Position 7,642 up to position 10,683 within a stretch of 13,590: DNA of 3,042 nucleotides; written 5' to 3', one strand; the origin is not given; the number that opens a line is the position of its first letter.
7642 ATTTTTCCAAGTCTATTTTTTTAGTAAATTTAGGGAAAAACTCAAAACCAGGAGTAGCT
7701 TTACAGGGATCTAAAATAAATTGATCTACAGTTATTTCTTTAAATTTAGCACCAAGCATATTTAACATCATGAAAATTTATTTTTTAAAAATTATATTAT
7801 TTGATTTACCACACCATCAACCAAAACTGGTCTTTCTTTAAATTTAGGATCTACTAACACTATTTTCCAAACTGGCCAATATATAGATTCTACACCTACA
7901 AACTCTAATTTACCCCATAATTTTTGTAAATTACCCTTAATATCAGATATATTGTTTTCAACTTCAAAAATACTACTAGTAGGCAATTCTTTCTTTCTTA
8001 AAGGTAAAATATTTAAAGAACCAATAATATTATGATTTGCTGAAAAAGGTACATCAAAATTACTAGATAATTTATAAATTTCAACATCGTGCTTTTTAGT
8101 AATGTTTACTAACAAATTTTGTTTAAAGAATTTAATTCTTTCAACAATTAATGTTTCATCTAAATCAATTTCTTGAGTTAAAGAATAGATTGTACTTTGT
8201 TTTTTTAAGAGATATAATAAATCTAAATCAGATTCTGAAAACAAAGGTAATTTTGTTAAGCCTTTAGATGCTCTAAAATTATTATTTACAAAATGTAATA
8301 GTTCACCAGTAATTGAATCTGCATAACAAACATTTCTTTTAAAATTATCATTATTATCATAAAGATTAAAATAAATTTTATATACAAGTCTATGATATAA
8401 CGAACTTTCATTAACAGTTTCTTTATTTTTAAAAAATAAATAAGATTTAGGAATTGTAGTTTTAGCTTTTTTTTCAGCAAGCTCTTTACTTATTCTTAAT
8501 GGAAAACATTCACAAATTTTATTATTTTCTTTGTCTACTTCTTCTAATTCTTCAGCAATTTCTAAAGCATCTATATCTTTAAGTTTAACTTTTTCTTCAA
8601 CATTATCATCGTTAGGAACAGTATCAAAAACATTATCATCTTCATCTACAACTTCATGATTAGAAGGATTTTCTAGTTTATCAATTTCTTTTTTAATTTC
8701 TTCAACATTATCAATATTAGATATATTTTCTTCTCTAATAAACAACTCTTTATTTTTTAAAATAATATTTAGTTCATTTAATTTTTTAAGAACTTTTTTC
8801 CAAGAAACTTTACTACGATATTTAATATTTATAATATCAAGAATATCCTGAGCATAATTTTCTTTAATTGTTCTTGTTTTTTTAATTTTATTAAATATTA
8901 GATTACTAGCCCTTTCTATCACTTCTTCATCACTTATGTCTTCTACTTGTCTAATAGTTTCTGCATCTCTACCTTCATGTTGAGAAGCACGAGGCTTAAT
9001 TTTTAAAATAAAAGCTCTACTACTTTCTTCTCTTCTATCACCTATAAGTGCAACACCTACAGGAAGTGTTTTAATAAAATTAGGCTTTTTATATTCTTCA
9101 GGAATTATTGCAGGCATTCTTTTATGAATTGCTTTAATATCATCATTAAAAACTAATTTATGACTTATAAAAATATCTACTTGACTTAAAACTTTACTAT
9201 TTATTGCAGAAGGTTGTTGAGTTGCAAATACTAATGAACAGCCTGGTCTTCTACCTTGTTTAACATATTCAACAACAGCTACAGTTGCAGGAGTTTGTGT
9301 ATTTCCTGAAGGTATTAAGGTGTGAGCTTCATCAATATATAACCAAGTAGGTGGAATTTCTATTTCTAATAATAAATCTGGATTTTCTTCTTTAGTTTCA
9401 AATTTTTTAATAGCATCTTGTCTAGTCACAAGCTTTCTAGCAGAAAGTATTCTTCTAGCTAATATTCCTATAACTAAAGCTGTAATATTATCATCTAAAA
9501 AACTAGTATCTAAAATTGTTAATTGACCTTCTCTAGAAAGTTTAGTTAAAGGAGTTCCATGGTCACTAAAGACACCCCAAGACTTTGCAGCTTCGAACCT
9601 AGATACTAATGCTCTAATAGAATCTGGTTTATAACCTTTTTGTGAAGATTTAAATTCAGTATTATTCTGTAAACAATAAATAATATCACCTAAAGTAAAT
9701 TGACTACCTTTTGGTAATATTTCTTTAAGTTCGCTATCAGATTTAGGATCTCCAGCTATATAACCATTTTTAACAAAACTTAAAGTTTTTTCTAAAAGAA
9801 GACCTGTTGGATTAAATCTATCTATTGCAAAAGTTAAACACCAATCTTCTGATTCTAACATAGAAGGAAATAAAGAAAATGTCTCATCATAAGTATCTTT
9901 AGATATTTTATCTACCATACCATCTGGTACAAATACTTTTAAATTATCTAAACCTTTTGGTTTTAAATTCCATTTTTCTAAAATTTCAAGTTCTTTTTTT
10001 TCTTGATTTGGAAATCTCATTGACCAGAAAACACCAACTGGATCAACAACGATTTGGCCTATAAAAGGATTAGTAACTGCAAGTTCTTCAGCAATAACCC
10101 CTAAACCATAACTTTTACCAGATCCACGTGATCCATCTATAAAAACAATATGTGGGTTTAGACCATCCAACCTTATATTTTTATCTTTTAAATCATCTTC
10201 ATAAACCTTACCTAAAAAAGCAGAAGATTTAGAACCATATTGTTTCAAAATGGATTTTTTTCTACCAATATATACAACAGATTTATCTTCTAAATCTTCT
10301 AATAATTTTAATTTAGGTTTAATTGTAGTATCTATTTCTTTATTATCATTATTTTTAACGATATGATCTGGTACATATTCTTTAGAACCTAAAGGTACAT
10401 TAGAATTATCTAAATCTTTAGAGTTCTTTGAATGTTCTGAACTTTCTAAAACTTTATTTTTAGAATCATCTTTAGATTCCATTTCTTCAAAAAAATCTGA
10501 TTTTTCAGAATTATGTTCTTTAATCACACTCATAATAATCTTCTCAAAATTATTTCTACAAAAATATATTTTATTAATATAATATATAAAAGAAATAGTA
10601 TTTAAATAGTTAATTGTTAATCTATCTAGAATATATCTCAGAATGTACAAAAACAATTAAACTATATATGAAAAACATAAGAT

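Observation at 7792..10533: Atypical multi-domain architecture of the HerA-like ATPase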

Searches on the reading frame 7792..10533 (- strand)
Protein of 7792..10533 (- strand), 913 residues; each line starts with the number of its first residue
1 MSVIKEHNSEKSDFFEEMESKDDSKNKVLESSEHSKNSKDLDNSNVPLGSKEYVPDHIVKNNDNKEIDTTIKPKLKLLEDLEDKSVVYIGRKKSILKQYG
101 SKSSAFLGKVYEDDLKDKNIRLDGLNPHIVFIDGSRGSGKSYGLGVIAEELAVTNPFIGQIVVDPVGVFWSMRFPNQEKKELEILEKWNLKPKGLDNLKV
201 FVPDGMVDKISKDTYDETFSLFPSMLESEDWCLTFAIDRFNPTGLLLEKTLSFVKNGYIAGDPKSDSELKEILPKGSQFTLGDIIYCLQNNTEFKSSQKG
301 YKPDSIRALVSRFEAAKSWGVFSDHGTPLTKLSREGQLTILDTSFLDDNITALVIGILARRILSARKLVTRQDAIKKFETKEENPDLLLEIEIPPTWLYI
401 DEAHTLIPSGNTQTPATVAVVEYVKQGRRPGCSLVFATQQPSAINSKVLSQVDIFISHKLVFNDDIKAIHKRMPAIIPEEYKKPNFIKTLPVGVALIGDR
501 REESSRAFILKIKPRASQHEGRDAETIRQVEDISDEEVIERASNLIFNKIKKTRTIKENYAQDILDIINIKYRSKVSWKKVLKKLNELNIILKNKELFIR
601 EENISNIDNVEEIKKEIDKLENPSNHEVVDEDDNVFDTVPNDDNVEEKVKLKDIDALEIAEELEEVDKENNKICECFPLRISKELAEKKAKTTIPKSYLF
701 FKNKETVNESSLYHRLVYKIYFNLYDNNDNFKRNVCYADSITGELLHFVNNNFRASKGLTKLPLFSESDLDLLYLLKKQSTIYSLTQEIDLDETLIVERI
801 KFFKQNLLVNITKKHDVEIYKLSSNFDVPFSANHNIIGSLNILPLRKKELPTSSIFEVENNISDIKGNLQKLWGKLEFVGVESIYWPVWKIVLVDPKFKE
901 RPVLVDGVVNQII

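Call 5: search_protein_families(library=pfam, proteins=[window:7792-10533:-], max_evalue=1)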
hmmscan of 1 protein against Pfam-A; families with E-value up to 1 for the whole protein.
window:7792-10533:- (913 aa): 3 families
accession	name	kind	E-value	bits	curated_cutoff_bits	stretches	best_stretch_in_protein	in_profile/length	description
PF01935.23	DUF87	-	1.8e-09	38.4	23.2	1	132-362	28-220/220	Helicase HerA, central domain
PF05872.18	HerA_C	-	6.8e-05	22.1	22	1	393-503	256-367/502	Helicase HerA-like C-terminal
PF05707.18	Zot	-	0.02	14.8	20.3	1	396-458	83-145/197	Zonular occludens toxin (Zot)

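Call 6: search_protein_families(library=ncbifam, proteins=[window:7792-10533:-], max_evalue=1)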
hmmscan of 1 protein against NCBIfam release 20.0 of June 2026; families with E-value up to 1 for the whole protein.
window:7792-10533:- (913 aa): 4 families
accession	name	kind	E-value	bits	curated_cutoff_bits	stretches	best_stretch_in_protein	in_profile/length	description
NF042943.1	HerA_antiphage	equivalog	8.7e-09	34.5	800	1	394-471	433-513/566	anti-phage-associated helicase HerA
NF042944.1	HerA_antiphage_2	equivalog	2.1e-08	33.4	850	1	336-477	377-512/576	anti-phage-associated helicase HerA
NF040937.1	HerA_Thermprot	equivalog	1.5e-05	23.6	800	1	334-469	305-423/487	DNA double-strand break repair helicase HerA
NF033849.1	ser_rich_anae_1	subfamily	0.2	8.9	650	1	324-469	962-1099/1163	serine-rich protein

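Call 7: find_homologous_proteins(query=window:7792-10533:-)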
Query window:7792-10533:- (913 aa): 721 proteins with E <= 0.001 among 8000 candidates; the best 120 are listed.
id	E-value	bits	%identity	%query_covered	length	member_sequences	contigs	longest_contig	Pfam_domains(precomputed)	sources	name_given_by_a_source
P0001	0.0e+0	2020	100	100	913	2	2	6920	PF01935.24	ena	-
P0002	0.0e+0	1530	76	100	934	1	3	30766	PF01935.24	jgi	jgi:uncharacterized protein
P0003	0.0e+0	1260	64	100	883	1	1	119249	PF01935.24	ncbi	-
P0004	0.0e+0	1255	64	100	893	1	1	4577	PF01935.24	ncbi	-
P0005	0.0e+0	1253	66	94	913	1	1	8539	PF01935.24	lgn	-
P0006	0.0e+0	1240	62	100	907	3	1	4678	PF01935.24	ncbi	-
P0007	0.0e+0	1225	63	96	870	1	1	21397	PF01935.24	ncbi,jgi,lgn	-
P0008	0.0e+0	1167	66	88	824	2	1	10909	PF01935.24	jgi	jgi:hypothetical protein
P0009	0.0e+0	1077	58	92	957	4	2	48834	PF01935.24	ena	-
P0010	0.0e+0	1072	58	92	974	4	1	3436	PF01935.24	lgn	-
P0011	0.0e+0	1061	58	90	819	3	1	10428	PF01935.24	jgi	-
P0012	0.0e+0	1029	56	93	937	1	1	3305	PF01935.24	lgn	-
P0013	0.0e+0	1029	54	100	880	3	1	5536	PF01935.24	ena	-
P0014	0.0e+0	1025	54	100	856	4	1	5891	PF01935.24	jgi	-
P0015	0.0e+0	1025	54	100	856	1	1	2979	PF01935.24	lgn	-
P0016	0.0e+0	1022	57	92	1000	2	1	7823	PF01935.24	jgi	jgi:uncharacterized protein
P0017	0.0e+0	1022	58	93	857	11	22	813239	PF01935.24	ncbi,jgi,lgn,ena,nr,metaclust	ncbi:MAG TPA: DUF87 domain-containing protein [archaeon]|jgi:DNA helicase HerA-like ATPase|nr:DUF87 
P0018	0.0e+0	1019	57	93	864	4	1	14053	PF01935.24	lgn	-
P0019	0.0e+0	1016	56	95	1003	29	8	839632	PF01935.24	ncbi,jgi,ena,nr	ncbi:ATP-binding protein [archaeon]|nr:ATP-binding protein [archaeon] NCP98297.1 ATP-binding protein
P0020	0.0e+0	1016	57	92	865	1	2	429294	PF01935.24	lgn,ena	-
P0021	0.0e+0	1015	57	92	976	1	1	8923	PF01935.24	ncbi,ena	-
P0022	1.4e-298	1011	55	100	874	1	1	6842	PF01935.24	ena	-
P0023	2.0e-298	1011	58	92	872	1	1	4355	PF01935.24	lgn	-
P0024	2.8e-298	1010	58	92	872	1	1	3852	PF01935.24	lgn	-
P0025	4.9e-297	1006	57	92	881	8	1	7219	PF01935.24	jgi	jgi:DNA helicase HerA-like ATPase/predicted transcriptional regulator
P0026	6.0e-297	1006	58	92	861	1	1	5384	PF01935.24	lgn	-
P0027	9.8e-297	1005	57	92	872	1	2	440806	PF01935.24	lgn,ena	-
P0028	2.5e-296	1004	57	92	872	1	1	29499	PF01935.24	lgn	-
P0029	7.2e-296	1002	56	92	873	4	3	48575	PF01935.24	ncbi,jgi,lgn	jgi:uncharacterized protein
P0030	1.1e-295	1002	57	92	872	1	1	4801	PF01935.24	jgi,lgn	-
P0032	6.8e-292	989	56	92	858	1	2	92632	PF01935.24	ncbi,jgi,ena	ncbi:MAG: DUF87 domain-containing protein [archaeon]|jgi:hypothetical protein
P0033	1.4e-291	988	55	92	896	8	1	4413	PF01935.24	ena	-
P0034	9.0e-290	982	58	93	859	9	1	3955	PF01935.24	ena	-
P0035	1.8e-289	981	58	90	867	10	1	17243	PF01935.24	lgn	-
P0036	2.5e-289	980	54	95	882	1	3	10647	PF01935.24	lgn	-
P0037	4.4e-289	980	55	92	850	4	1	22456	PF01935.24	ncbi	-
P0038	6.6e-289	979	55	92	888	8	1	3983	PF01935.24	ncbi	-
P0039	6.1e-288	976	57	91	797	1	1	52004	PF01935.24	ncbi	-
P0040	5.1e-286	970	57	93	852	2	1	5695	PF01935.24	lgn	-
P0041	1.0e-283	962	51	100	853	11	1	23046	PF01935.24,PF05872.19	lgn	-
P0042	1.2e-265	902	56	85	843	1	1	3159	PF01935.24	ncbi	ncbi:MAG: DUF87 domain-containing protein, partial [archaeon]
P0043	3.4e-228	778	46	94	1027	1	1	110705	PF01935.24,PF05872.19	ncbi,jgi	-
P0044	2.3e-227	775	45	96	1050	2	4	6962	PF01935.24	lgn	-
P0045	2.5e-227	775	45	93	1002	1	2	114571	PF01935.24,PF05872.19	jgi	-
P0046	2.8e-226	772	62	56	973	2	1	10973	PF01978.26,PF01935.24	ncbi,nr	ncbi:MAG: DUF87 domain-containing protein [Candidatus Diapherotrites archaeon]|nr:DUF87 domain-conta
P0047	4.9e-226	771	48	92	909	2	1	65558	PF01978.26,PF01935.24,PF05872.19,PF00004.36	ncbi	-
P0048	7.1e-226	771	46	92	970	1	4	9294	PF01935.24,PF05872.19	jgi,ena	-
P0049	7.7e-226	770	58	61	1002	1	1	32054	PF01978.26,PF01935.24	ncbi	ncbi:MAG: helicase HerA-like domain-containing protein [Candidatus Diapherotrites archaeon]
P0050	1.6e-225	769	46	93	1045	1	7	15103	PF01935.24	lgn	-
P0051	3.4e-225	768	46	93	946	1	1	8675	PF01935.24,PF05872.19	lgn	-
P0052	6.9e-225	767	45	93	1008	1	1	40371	PF01935.24,PF05872.19,PF00004.36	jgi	jgi:hypothetical protein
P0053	8.6e-225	767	46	93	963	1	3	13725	PF01935.24,PF05872.19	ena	-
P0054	2.0e-224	766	44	93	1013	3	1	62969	PF13463.13,PF01935.24,PF05872.19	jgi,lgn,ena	-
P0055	2.0e-224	766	44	96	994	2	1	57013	PF01935.24,PF05872.19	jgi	jgi:DNA helicase HerA-like ATPase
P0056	2.7e-224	765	46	95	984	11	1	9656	PF01978.26,PF01935.24,PF00004.36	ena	-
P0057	3.0e-224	765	45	92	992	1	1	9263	PF01935.24,PF05872.19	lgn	-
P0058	8.9e-224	764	44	92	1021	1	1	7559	PF01978.26,PF01935.24,PF03413.26,PF05872.19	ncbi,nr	ncbi:MAG: DUF853 family protein [Candidatus Diapherotrites archaeon]|nr:DUF853 family protein [Candi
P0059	3.0e-223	762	46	92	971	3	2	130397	PF01978.26,PF01935.24,PF05872.19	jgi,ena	-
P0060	4.0e-223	761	46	93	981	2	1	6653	PF01935.24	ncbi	-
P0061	9.3e-223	760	46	93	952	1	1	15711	PF01935.24,PF05872.19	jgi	jgi:hypothetical protein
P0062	1.5e-222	760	45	92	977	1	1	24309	PF01935.24,PF05872.19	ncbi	-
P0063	2.1e-222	759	61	56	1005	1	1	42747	PF01978.26,PF01935.24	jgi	jgi:hypothetical protein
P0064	9.2e-222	757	46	92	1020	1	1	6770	PF01935.24,PF05872.19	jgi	-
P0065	1.3e-221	756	44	92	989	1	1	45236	PF01935.24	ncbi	ncbi:MAG: helicase HerA-like domain-containing protein [Candidatus Diapherotrites archaeon]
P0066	1.4e-221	756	43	97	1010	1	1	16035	PF01935.24,PF05872.19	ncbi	-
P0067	2.0e-221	756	45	92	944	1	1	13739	PF13463.13,PF01978.26,PF01935.24,PF05872.19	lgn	-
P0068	1.0e-220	754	55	58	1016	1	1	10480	PF01935.24,PF05872.19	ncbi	-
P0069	3.4e-220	752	60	56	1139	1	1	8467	PF01935.24,PF05872.19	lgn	-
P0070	3.7e-220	752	45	92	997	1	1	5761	PF01935.24,PF09339.17,PF05872.19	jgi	jgi:hypothetical protein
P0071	7.4e-220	751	45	92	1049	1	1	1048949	PF01935.24,PF05872.19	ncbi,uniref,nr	ncbi:MAG: ATP-binding protein [Candidatus Iainarchaeum archaeon]|uniref:ATP-binding protein n=1 Tax=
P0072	8.3e-220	750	44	92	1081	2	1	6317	PF01935.24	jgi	jgi:uncharacterized protein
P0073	8.5e-220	750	45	94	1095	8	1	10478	PF01935.24,PF00004.36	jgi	jgi:uncharacterized protein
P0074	1.2e-219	750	46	94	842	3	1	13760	PF01935.24,PF05872.19,PF00004.36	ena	-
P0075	2.2e-219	749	45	92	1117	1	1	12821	PF01935.24,PF05872.19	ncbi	-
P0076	3.0e-219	749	45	92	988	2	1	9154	PF01978.26,PF01935.24,PF05872.19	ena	-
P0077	6.5e-219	748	45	92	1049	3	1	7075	PF01935.24,PF05872.19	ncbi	-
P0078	1.6e-218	746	47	92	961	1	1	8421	PF01978.26,PF01935.24,PF05872.19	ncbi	-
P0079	3.2e-218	745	45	94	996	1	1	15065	PF01935.24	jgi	jgi:predicted transcriptional regulator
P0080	4.2e-218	745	57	57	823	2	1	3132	PF01935.24,PF05872.19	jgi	-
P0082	4.7e-218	745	46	93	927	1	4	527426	PF01935.24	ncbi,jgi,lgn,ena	-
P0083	5.4e-218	744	46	92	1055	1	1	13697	PF01935.24,PF05872.19,PF00004.36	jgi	jgi:uncharacterized protein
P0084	5.6e-218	744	45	92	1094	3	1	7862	PF01935.24,PF05872.19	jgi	jgi:uncharacterized protein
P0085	6.7e-218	744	46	91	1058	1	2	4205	PF01935.24,PF05872.19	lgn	-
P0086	1.1e-217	743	44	92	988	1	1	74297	PF01978.26,PF01935.24,PF05872.19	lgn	-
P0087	1.6e-217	743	61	56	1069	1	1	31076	PF01935.24,PF05872.19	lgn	-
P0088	1.6e-217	743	56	58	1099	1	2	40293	PF01935.24,PF05872.19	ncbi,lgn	-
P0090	2.5e-217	742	45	92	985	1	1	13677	PF01935.24,PF05872.19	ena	-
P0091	2.7e-217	742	46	92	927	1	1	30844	PF01935.24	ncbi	-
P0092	5.6e-217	741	45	92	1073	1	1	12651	PF01935.24,PF05872.19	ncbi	-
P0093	1.1e-216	740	45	92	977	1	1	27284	PF01935.24,PF05872.19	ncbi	ncbi:MAG: DUF87 domain-containing protein [Candidatus Diapherotrites archaeon]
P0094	1.2e-216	740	45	94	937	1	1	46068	PF01935.24,PF05872.19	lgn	-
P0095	1.2e-216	740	45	93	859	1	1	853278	PF01935.24,PF03413.26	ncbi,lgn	-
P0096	2.0e-216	739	45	92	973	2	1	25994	PF01978.26,PF01935.24,PF05872.19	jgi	-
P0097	2.9e-216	739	57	58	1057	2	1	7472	PF01935.24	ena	-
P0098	3.2e-216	739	44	92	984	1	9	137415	PF01935.24,PF05872.19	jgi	-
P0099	4.7e-216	738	46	91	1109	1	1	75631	PF01935.24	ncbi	ncbi:MAG: DUF87 domain-containing protein [Candidatus Micrarchaeota archaeon]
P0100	4.9e-216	738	44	92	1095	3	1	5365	PF01935.24,PF00004.36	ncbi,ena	-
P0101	1.0e-215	737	46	92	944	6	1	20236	PF01935.24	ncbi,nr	ncbi:MAG TPA: ATP-binding protein [archaeon]|nr:ATP-binding protein [archaeon]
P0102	1.0e-215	737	46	92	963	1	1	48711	PF01978.26,PF01935.24,PF05872.19,PF00004.36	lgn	-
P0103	1.6e-215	736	43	93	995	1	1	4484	PF01935.24,PF05872.19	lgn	-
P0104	1.7e-215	736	46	92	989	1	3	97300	PF01935.24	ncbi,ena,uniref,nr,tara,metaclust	ncbi:MAG: hypothetical protein CL943_02425 [Candidatus Diapherotrites archaeon]|uniref:AAA+ ATPase d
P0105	2.3e-215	736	44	92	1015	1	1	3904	PF01935.24,PF05872.19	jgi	jgi:uncharacterized protein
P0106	2.3e-215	736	44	92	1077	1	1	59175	PF01935.24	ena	-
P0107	2.7e-215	736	45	93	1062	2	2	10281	PF01935.24,PF05872.19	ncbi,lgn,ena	ncbi:MAG: ATP-binding protein [archaeon]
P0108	2.9e-215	735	43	92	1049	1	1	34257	PF01935.24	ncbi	-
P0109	4.2e-215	735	44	93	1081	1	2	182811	PF01935.24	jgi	-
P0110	5.0e-215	735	45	92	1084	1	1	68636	PF01935.24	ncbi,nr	ncbi:MAG: DUF87 domain-containing protein [Candidatus ainarchaeum sp.]|nr:DUF87 domain-containing pr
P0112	8.6e-215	734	43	92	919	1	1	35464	PF01935.24,PF05872.19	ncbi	-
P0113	9.9e-215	734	44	94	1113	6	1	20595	PF01935.24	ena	-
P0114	1.2e-214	733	60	55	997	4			PF01935.24,PF05872.19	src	-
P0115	1.3e-214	733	44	92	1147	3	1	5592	PF01935.24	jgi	-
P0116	1.6e-214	733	45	92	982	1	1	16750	PF01935.24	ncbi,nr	ncbi:MAG: DUF87 domain-containing protein [Candidatus Diapherotrites archaeon]|nr:DUF87 domain-conta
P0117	1.6e-214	733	45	85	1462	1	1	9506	PF01935.24,PF05872.19,PF14528.12,PF14890.12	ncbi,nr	ncbi:MAG: DUF853 family protein [Candidatus Diapherotrites archaeon]|nr:DUF853 family protein [Candi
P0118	2.3e-214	732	45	92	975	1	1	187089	PF01935.24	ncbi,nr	ncbi:MAG: DUF853 family protein [Candidatus Diapherotrites archaeon]|nr:DUF853 family protein [Candi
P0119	2.5e-214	732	44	97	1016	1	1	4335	PF01935.24,PF05872.19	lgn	-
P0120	2.8e-214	732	44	91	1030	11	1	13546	PF01935.24,PF05872.19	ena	-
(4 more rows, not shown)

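Call 8: search_solved_structures(query=window:7792-10533:-, max_evalue=1, show_alignments=2)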
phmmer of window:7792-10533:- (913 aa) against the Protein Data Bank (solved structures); distinct sequences matched with E-value up to 1: 10.
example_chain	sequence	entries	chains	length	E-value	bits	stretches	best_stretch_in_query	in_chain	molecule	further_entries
8xau_A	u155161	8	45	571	1.5e-07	33.3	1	336-499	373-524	ATP-binding protein | HerA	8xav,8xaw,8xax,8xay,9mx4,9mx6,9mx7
8yho_A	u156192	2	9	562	6.5e-06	27.8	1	383-497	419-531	DUF87 domain-containing protein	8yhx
9c1m_M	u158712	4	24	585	6.9e-05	24.4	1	394-479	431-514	ATP-binding protein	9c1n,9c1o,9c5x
8j4u_M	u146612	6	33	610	0.0014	20.1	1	395-475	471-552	Nucleoside triphosphate hydrolase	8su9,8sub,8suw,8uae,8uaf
8ziq_M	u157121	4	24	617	0.0041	18.6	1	395-466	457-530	HerA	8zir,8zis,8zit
8wiv_A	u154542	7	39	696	0.0041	18.6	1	395-460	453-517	Helicase HerA central domain-containing protein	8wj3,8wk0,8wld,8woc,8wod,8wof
8wet_A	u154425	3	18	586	0.011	17.2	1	422-471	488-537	TdpA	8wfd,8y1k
9x1l_A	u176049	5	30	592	0.015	16.7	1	394-467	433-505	DNA helicase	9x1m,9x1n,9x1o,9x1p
1eso_A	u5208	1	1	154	0.14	13.5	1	57-90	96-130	CU, ZN SUPEROXIDE DISMUTASE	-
11kk_A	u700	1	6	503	0.43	11.9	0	358-471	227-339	HerA like helicase YjgR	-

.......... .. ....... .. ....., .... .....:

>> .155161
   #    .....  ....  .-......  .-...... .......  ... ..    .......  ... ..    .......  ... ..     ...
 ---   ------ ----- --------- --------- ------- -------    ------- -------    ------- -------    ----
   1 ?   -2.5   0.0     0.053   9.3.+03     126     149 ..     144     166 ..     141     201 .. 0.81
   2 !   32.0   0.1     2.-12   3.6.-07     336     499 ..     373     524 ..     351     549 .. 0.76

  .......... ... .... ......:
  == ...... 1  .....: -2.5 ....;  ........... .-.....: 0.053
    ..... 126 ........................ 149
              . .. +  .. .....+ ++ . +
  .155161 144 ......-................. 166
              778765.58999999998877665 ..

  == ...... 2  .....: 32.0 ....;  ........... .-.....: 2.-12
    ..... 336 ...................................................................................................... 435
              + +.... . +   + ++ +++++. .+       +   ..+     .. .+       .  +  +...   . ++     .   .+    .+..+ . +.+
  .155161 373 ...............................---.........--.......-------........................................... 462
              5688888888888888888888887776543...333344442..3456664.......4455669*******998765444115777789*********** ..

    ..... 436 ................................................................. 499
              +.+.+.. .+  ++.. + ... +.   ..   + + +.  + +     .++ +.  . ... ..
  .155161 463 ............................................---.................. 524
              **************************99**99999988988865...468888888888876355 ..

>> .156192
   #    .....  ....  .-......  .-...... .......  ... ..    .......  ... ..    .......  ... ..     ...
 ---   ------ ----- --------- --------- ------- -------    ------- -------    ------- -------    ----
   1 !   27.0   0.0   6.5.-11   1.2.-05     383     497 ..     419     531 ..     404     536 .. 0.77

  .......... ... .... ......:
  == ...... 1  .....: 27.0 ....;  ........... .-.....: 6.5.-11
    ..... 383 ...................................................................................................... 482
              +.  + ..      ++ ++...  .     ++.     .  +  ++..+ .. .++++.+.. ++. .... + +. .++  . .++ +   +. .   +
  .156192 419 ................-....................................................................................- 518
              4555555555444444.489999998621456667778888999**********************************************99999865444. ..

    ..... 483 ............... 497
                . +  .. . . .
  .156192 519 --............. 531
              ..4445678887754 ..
